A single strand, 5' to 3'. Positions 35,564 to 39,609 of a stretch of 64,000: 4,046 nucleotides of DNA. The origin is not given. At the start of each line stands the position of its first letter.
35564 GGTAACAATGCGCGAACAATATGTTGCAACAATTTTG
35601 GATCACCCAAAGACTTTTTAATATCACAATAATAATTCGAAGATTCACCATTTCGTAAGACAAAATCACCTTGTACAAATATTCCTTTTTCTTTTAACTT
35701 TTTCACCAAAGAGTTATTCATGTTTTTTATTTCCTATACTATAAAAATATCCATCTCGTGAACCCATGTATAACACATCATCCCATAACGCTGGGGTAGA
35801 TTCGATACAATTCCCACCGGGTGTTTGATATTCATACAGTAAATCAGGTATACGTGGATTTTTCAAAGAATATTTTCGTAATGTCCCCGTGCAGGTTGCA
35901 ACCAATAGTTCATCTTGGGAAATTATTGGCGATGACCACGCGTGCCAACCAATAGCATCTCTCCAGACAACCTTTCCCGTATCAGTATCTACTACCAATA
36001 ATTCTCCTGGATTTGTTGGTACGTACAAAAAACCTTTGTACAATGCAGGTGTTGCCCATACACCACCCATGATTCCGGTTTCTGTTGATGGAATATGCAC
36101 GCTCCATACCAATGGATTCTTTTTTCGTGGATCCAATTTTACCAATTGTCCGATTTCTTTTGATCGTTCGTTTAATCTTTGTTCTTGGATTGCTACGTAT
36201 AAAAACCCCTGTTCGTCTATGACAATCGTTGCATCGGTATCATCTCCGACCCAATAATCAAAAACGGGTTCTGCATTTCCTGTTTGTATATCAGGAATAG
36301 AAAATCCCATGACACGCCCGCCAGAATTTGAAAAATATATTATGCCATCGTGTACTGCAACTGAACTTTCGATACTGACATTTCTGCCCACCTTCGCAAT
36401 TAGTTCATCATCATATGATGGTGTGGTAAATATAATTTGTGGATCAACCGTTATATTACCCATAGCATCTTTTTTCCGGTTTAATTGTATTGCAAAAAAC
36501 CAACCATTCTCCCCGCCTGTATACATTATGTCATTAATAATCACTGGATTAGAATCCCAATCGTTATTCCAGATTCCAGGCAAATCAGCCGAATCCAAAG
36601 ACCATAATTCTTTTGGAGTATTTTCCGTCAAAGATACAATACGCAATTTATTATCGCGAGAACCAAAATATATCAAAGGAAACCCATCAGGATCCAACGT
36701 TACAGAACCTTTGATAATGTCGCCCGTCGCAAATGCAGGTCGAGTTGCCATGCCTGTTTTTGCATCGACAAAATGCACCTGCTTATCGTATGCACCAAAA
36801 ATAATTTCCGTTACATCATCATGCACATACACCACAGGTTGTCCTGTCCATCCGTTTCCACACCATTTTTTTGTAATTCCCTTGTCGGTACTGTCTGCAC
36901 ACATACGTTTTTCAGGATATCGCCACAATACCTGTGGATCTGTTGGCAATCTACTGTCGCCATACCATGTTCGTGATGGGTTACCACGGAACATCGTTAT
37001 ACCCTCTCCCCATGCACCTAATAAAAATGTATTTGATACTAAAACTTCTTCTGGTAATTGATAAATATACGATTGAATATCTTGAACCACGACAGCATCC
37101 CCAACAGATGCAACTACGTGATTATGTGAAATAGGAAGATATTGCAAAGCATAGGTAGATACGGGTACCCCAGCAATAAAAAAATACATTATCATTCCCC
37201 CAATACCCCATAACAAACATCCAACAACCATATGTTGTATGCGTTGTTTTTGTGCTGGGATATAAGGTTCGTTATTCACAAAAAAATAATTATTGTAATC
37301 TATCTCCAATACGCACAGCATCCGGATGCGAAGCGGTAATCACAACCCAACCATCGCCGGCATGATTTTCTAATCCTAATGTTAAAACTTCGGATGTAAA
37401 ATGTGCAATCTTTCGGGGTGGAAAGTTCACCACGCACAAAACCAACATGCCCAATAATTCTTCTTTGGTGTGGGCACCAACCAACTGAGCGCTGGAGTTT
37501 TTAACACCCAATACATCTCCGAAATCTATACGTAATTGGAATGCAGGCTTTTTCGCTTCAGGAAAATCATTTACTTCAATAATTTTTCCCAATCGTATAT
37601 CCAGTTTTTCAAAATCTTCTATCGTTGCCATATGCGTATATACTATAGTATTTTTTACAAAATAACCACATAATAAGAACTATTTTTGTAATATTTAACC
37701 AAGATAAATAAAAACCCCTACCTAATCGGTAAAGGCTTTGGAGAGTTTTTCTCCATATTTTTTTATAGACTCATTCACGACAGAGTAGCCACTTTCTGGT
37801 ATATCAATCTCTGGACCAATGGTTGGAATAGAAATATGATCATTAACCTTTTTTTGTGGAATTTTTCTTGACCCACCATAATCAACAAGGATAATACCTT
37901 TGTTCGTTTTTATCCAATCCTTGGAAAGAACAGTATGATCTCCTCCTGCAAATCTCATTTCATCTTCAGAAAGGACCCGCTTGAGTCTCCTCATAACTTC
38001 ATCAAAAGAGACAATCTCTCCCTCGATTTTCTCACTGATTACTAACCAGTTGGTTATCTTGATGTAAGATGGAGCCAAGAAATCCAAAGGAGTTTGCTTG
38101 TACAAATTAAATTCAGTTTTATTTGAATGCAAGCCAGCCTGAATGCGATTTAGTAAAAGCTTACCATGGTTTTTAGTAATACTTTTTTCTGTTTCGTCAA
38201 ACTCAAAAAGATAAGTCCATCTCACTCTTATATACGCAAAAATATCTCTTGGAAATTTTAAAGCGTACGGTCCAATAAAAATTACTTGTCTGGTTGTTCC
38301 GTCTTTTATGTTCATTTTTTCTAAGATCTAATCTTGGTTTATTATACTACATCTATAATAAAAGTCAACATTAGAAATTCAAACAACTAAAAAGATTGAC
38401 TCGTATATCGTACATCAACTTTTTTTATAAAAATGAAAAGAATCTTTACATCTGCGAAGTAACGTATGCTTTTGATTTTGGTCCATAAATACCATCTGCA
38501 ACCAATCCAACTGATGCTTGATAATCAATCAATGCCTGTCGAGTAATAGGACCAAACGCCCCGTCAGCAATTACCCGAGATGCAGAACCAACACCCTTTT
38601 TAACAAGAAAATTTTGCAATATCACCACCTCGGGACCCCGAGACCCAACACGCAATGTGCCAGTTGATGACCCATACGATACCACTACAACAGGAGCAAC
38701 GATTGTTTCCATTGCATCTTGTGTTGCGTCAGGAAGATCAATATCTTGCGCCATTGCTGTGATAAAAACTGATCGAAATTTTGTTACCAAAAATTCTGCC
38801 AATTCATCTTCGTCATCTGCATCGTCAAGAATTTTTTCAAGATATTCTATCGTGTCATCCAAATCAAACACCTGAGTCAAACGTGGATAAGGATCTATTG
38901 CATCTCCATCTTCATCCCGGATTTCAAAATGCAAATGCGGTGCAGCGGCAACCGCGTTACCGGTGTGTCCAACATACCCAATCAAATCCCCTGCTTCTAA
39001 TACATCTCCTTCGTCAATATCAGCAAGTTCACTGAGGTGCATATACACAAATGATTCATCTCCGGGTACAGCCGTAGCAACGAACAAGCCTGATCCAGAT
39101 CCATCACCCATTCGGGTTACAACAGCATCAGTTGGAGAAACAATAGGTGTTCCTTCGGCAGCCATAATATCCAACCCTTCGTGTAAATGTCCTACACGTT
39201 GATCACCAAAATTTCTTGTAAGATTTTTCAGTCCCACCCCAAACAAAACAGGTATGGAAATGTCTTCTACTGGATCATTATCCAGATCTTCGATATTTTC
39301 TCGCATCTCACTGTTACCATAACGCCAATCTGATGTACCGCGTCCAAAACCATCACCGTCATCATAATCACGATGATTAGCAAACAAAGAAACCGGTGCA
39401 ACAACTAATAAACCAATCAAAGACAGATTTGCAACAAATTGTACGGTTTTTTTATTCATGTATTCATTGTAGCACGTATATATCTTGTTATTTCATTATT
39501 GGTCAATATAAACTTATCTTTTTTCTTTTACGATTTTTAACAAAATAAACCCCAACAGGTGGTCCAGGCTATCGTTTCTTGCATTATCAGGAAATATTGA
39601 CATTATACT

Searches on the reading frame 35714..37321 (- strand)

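Call 80: search_protein_families(library=pfam, proteins=[window:35714-37321:-], max_evalue=0.00001)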
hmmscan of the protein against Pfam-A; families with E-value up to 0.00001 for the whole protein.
window:35714-37321:- (535 aa): 2 families
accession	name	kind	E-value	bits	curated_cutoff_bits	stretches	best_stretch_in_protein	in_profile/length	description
PF13570.13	Beta-prop_ACSF4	-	2.4e-21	76.9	133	2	297-528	31-240/329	Beta-alanine-activating enzyme, beta-propeller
PF13360.13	PQQ_2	-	5e-09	36.6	27.6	1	403-490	14-94/233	Outer membrane protein assembly factor BamB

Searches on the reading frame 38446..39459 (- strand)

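Call 107: search_protein_families(library=pfam, proteins=[window:38446-39459:-], max_evalue=0.00001)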
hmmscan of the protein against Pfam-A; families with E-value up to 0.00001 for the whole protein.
window:38446-39459:- (337 aa): 2 families
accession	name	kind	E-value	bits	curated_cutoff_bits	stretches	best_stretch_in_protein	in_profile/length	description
PF01551.29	Peptidase_M23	-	2.4e-21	76.2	28.7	1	92-190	2-96/96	Peptidase family M23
PF01471.23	PG_binding_1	-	5.5e-10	39.7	23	1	274-328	1-52/57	Putative peptidoglycan binding domain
